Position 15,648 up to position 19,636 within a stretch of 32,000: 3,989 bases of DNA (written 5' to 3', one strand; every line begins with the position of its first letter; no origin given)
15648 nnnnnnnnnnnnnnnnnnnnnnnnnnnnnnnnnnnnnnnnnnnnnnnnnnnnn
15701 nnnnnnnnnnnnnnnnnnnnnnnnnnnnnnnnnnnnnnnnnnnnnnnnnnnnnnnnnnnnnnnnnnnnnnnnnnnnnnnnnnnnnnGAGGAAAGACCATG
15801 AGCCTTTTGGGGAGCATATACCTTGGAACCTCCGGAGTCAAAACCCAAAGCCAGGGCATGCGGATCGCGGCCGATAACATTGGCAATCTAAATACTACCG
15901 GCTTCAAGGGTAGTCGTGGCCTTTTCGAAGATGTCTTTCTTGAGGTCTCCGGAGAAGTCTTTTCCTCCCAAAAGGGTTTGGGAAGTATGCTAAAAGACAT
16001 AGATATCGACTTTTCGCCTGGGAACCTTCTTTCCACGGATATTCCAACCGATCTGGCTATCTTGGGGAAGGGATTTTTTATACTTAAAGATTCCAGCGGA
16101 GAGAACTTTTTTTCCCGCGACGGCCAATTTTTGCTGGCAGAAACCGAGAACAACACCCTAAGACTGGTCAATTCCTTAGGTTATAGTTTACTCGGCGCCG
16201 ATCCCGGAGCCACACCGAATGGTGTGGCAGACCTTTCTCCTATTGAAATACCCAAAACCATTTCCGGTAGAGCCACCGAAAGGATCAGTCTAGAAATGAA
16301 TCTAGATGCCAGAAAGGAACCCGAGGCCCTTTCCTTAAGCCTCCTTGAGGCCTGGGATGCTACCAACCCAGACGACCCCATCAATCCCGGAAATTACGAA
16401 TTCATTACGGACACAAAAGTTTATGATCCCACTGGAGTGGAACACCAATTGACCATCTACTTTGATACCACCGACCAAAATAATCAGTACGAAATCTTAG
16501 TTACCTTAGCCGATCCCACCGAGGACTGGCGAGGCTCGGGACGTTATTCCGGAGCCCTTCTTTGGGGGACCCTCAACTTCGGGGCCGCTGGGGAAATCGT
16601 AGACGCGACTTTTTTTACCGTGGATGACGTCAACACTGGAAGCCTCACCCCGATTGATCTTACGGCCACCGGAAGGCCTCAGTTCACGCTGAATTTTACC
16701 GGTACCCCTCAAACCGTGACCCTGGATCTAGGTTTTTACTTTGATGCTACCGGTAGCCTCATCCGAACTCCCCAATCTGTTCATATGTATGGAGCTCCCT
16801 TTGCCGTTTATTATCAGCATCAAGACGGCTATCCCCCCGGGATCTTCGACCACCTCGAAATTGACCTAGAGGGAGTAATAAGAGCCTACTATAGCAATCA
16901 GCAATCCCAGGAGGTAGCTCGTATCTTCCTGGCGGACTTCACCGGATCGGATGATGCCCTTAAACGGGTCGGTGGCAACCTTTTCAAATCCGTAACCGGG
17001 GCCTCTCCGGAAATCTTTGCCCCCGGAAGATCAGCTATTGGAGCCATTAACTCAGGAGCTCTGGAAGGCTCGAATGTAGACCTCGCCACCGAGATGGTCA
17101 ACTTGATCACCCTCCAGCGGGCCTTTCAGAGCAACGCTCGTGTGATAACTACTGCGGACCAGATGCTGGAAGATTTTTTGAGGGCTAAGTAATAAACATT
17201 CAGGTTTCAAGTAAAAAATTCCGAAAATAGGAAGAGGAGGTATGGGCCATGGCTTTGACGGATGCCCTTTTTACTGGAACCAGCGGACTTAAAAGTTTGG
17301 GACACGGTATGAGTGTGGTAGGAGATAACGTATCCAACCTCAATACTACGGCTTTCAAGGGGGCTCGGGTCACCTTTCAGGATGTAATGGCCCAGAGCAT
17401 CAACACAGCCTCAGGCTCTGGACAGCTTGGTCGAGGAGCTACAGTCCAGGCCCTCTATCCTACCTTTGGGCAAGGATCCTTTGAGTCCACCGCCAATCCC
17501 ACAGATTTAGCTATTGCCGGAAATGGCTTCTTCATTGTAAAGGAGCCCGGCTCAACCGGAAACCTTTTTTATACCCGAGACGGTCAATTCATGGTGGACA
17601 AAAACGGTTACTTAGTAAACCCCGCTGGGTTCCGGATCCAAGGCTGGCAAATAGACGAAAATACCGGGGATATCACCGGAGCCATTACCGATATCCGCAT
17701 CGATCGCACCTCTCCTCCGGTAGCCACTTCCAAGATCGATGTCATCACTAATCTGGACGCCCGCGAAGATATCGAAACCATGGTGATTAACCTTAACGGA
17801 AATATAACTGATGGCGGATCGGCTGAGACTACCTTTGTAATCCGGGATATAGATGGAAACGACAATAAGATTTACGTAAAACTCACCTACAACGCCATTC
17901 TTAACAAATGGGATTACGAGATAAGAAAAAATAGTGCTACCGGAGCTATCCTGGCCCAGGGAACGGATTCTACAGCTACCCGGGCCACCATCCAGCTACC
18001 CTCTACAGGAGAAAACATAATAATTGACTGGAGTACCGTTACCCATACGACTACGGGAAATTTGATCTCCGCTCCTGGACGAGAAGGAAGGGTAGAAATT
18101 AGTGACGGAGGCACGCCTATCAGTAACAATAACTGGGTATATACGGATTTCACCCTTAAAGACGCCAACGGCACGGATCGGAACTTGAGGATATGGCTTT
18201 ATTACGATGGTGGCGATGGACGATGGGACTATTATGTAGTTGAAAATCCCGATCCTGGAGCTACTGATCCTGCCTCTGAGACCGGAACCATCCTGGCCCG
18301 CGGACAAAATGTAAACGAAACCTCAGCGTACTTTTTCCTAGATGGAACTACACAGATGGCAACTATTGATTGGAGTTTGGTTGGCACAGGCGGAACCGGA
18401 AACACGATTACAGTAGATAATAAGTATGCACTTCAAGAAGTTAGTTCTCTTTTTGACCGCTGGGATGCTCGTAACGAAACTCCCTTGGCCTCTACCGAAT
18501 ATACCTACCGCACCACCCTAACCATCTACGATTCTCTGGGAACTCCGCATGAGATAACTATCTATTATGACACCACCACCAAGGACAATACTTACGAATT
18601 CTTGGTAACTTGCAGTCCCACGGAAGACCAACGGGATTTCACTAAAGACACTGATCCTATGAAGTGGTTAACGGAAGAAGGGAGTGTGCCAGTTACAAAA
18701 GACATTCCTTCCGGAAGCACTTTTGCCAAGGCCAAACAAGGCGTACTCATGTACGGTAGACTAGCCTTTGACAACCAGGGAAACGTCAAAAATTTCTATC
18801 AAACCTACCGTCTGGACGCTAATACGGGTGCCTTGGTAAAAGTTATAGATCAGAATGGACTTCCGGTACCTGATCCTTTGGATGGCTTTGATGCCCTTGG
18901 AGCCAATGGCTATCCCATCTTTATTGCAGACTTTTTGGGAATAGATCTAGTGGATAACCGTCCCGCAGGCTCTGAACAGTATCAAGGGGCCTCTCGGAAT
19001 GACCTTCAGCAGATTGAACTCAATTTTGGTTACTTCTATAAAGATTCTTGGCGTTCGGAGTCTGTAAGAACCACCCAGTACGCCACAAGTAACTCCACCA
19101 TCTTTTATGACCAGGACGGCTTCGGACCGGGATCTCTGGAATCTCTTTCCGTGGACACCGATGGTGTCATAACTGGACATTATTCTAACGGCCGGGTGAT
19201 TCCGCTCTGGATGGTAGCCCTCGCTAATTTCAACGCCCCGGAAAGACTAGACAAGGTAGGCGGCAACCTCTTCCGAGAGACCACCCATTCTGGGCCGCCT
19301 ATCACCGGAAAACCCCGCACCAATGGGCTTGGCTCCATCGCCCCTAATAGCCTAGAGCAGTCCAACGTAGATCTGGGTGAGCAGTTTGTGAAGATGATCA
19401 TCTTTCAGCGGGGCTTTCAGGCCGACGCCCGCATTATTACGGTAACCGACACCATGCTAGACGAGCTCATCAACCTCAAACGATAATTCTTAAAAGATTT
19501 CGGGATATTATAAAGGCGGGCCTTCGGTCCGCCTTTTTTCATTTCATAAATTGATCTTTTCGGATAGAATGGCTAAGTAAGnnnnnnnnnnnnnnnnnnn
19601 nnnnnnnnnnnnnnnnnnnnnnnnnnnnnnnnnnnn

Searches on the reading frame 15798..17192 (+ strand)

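Call 61: search_protein_families(library=pfam, proteins=[window:15798-17192:+], max_evalue=0.0001)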
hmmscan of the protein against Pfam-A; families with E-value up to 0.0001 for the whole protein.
window:15798-17192:+ (464 aa): 4 families
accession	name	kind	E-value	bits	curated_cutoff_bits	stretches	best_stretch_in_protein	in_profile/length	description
PF06429.18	Flg_bbr_C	-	4e-20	71.5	23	1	419-459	2-42/46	Flagellar basal body rod FlgEFG protein C-terminal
PF07559.19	FlgE_D2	-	7.7e-19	69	22.7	1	188-345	4-142/142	Flagellar basal body protein FlaE D2 domain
PF22692.1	LlgE_F_G_D1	-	1.8e-08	34.9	27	1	87-155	1-51/64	Flagellar hook protein FlgE/F/G D1 domain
PF00460.25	Flg_bb_rod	-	1e-05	25.8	20.7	1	7-37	1-31/31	Flagella basal body rod protein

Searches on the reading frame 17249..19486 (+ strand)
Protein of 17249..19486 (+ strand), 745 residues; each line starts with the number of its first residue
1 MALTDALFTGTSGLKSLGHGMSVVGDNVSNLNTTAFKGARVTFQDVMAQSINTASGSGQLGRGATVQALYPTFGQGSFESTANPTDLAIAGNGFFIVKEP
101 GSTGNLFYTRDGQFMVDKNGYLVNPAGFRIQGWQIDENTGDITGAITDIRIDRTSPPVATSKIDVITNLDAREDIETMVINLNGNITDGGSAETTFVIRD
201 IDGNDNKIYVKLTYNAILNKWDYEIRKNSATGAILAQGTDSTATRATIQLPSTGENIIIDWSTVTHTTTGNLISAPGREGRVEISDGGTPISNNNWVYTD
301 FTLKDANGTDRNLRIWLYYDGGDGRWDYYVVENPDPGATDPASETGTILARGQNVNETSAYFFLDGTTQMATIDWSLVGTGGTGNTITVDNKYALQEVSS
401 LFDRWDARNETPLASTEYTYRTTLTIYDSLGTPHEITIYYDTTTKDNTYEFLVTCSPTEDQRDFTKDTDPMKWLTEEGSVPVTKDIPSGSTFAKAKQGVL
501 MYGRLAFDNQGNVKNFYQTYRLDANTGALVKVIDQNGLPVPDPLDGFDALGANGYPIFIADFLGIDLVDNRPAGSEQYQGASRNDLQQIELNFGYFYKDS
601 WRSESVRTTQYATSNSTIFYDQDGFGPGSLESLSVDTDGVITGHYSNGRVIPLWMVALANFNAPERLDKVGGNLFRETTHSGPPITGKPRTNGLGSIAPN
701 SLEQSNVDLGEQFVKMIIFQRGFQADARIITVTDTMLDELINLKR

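Call 61: search_protein_families(library=pfam, proteins=[window:17249-19486:+], max_evalue=0.0001)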
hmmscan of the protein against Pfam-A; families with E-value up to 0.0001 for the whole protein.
window:17249-19486:+ (745 aa): 3 families
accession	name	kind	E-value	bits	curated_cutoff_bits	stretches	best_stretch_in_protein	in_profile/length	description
PF07559.19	FlgE_D2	-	7.3e-25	88.5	22.7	1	406-625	3-142/142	Flagellar basal body protein FlaE D2 domain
PF22692.1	LlgE_F_G_D1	-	1e-13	51.6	27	1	88-153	1-49/64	Flagellar hook protein FlgE/F/G D1 domain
PF06429.18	Flg_bbr_C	-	1.4e-12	47.4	23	1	700-743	3-46/46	Flagellar basal body rod FlgEFG protein C-terminal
